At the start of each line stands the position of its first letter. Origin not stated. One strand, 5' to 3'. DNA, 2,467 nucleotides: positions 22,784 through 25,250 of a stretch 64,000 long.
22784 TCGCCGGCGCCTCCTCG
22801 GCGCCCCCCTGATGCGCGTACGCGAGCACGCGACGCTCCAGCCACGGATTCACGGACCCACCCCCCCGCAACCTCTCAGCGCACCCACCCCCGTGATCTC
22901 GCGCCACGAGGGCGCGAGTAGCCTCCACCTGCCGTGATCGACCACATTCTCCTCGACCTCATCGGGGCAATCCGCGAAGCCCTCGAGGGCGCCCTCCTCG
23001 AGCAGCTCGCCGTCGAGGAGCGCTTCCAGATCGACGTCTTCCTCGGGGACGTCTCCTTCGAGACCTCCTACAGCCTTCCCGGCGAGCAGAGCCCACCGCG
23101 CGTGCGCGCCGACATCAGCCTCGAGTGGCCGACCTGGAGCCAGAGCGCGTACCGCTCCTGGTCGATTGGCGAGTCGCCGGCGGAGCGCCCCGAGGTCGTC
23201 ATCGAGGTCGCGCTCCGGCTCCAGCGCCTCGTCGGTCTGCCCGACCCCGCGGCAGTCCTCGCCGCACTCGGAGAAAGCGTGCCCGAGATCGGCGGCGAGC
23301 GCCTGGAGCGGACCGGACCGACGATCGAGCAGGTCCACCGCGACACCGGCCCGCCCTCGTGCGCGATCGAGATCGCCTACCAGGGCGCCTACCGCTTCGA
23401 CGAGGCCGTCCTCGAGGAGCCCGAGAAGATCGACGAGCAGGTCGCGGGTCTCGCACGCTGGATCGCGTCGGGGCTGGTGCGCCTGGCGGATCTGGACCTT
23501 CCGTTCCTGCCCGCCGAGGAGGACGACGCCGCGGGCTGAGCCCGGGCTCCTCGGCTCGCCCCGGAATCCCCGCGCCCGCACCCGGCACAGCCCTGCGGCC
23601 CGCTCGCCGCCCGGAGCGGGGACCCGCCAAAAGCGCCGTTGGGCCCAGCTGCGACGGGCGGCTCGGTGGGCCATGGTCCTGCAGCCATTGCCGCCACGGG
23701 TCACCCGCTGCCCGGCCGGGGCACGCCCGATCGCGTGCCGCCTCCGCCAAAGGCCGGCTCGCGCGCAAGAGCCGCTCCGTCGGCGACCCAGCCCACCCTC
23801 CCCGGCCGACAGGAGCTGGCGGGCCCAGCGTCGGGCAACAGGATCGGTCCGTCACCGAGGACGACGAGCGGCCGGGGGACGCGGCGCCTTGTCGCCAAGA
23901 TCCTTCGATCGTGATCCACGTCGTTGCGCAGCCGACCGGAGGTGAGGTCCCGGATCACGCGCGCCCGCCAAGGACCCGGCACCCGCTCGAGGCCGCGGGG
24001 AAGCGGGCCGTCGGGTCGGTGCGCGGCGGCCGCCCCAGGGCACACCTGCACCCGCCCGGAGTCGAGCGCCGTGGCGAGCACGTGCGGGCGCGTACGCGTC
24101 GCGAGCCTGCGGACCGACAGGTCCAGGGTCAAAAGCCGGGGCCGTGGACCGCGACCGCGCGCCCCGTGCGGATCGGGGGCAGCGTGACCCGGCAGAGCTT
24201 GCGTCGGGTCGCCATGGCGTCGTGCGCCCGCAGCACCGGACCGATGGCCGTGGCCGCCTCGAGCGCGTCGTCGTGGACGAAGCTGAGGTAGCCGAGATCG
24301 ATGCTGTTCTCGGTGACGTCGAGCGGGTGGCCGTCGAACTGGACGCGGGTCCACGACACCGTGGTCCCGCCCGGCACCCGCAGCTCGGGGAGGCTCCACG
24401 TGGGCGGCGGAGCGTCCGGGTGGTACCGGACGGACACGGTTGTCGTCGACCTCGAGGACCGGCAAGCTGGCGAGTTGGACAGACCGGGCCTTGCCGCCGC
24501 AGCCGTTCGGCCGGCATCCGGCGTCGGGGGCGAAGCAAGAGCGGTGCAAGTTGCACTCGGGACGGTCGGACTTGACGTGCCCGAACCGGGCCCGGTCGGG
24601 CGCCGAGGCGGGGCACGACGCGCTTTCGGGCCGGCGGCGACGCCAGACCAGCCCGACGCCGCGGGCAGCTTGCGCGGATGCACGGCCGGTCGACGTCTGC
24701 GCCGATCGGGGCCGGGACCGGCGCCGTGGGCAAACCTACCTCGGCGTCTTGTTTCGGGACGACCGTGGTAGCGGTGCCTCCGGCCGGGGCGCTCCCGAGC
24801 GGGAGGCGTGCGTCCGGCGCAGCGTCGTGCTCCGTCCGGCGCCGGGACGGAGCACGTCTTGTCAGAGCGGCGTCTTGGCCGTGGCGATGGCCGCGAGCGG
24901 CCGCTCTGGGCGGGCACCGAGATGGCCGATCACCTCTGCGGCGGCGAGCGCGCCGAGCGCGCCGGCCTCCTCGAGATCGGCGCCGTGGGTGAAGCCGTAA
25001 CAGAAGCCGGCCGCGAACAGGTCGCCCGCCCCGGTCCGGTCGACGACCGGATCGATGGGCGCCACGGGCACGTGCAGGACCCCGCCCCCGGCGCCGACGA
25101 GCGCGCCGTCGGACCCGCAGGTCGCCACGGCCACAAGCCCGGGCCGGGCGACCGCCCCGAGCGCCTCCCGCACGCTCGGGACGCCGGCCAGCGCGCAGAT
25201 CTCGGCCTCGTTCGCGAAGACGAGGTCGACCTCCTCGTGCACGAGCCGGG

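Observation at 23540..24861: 1.3 kb with coding phase that switches frame at least twice on the minus strand: overlapping small genes or a multiply frameshifted gene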

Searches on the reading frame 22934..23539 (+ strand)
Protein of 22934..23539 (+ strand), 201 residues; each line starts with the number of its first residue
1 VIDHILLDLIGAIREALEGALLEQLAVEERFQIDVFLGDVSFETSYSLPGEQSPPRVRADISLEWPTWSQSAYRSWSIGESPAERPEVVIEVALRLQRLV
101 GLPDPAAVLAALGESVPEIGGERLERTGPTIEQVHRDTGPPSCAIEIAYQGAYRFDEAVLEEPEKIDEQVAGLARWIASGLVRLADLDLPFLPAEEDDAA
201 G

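Call 11: find_encoding_contigs(protein=window:22934-23539:+, flank=6000, max_places=10)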
Protein window:22934-23539:+ (201 aa): 6 contigs read that carry it; 5 places shown.
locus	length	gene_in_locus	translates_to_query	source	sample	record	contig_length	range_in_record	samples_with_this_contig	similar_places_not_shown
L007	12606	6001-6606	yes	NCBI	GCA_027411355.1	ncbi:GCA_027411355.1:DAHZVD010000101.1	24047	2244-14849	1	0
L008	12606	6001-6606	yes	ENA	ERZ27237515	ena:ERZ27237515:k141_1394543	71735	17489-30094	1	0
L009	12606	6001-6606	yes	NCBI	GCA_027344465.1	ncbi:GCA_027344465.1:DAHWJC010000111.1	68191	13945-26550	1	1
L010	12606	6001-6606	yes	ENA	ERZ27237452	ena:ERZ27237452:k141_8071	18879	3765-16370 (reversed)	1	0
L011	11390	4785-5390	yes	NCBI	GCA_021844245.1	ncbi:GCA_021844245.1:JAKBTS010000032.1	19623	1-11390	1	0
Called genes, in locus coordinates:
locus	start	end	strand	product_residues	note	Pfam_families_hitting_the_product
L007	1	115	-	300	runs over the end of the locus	PF00398:RrnaAD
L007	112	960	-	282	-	PF01026:TatD_DNase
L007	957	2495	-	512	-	PF00133:tRNA-synt_1, PF01406:tRNA-synt_1e (weak), PF09334:tRNA-synt_1g, PF00133:tRNA-synt_1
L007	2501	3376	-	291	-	PF00590:TP_methylase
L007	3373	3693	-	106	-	PF02643:DUF192 (weak)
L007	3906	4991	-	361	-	PF01926:MMR_HSR1, PF02421:FeoB_N, PF06071:YchF-GTPase_C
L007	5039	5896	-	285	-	PF03009:GDPD, PF13653:GDPD_2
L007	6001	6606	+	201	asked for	-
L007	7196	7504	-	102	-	-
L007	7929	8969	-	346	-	PF00294:PfkB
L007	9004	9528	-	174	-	-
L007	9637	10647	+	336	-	PF01791:DeoC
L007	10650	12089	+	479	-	PF00171:Aldedh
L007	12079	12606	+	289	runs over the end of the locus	PF00171:Aldedh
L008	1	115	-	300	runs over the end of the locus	PF00398:RrnaAD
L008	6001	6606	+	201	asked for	-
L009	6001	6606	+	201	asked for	-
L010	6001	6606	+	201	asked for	-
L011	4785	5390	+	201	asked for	-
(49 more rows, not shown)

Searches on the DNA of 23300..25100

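Call 17: search_rna_families(source=window, start=23300, end=25100, threshold=evalue, max_evalue=1)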
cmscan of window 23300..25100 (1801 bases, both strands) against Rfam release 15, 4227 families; matches with E-value up to 1: 1.
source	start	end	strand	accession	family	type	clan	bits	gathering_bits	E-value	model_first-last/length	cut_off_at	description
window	23944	23983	+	RF03158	L31-Actinobacteria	Cis-reg; leader;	CL00118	20.1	35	0.92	1-48/48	no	L31-Actinobacteria ribosomal protein leader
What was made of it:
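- Tried and rejected: Rfam gave only a chance-level L31 leader match at 23944-23983 (E=0.92, call 17).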

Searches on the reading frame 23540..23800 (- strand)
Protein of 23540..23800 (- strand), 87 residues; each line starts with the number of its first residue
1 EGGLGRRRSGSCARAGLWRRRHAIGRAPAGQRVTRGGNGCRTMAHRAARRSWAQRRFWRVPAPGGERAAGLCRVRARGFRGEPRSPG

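Call 44: search_protein_families(library=pfam, max_evalue=1, proteins=[window:23540-23800:-, window:23541-23798:-])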
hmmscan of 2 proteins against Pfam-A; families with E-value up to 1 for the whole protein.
seq(87 aa): 0 families

seq(86 aa): 0 families
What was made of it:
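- Tried and rejected: The flanks 23540-23800 and 24616-24861 gave no Pfam hit in the ten frames scanned, which include all three minus-strand frames of each flank (call 44).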

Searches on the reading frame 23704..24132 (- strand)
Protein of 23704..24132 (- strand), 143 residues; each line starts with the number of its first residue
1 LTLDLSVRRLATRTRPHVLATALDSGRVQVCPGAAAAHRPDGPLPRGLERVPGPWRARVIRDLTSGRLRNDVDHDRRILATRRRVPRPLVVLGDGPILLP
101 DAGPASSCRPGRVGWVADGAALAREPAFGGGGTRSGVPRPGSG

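Call 5: search_protein_families(library=pfam, max_evalue=1, proteins=[window:23704-24132:-])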
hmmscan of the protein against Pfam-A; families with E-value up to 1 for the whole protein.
seq(143 aa): 1 family
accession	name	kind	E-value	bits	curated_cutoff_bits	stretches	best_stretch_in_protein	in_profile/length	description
PF24382.1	DUF7538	-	0.19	12.1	27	1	44-73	52-81/83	Family of unknown function (DUF7538)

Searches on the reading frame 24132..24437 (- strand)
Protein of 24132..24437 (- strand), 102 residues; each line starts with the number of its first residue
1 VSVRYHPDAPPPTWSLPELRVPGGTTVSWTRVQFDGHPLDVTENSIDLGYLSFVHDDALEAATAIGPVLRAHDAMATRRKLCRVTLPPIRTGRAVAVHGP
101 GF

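Call 5: search_protein_families(library=pfam, max_evalue=1, proteins=[window:24132-24437:-])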
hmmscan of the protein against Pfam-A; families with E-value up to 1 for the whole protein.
seq(102 aa): 2 families
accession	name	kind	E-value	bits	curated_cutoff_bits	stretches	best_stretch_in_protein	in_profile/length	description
PF19298.5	KshA_C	-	0.0026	18.3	23.3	1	7-57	5-60/207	3-Ketosteroid 9alpha-hydroxylase C-terminal domain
PF19112.6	VanA_C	-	0.14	12.7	23.5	1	35-75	2-47/193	Vanillate O-demethylase oxygenase C-terminal domain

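Call 13: find_homologous_proteins(query=window:24132-24437:-, max_evalue=0.01)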
Query window:24132-24437:- (102 aa): 1 proteins with E <= 0.01 among 3 candidates.
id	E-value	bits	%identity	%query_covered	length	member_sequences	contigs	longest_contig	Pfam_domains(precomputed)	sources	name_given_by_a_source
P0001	7.2e-64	230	100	100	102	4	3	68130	-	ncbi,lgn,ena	-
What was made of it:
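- On Cluster of independent small genes: B has no homolog but itself (call 13).
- The 102-aa piece has no homolog other than itself in 5.8 billion clusters (call 13). It has no stand-alone homologs (call 13).
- Tried and rejected: With segment B alone it found only itself (call 13).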

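Call 36: list_cluster_members(proteins=[P0002, P0005, P0006, P0011, P0001])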
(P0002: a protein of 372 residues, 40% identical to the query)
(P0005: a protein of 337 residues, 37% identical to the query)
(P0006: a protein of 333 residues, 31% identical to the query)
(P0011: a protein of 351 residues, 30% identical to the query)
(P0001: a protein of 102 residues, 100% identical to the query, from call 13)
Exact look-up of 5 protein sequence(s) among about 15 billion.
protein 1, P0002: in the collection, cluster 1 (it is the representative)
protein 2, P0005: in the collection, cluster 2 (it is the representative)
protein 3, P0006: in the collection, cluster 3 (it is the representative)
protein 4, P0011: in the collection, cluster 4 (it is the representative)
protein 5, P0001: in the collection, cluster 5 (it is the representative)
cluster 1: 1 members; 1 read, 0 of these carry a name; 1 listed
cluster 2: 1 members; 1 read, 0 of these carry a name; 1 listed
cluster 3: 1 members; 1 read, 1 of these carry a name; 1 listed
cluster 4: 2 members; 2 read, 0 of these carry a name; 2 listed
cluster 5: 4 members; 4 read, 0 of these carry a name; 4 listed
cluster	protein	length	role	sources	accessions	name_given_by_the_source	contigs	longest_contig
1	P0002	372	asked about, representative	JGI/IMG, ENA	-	-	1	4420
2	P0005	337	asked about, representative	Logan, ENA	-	-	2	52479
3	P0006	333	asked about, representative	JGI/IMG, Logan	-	nitrite reductase/ring-hydroxylating ferredoxin subunit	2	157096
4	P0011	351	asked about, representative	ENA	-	-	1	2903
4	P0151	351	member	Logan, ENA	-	-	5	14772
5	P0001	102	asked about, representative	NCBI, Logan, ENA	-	-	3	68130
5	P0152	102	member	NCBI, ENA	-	-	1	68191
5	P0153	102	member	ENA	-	-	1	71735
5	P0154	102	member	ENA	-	-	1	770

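Call 37: find_related_loci(query=P0001, collection=metagenome_contigs, flank=3000)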
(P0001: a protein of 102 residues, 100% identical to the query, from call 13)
Query P0001 (102 aa) in metagenome_contigs; peptide patterns used: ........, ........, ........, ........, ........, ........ (x = any residue, [..] = any of these).
344 stretches matched a pattern, but none encodes a relative of the query by tblastn (E <= 1e-3).
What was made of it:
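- Tried and rejected: A JGI metagenome scan with segment B found no relative (call 37).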

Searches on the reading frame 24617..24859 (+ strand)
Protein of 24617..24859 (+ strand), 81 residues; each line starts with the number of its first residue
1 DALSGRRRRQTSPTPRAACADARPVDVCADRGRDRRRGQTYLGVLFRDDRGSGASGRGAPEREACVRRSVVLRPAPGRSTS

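Call 44: search_protein_families(library=pfam, max_evalue=1, proteins=[window:24617-24859:+])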
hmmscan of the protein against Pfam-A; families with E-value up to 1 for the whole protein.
seq(81 aa): 0 families
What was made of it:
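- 24616..24825 (-): Upstream flank. The expected ~57 N-terminal codons (P-x-GW...R...G) and the start codon are not recognisable. There are no Pfam hits in any frame (call 44).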
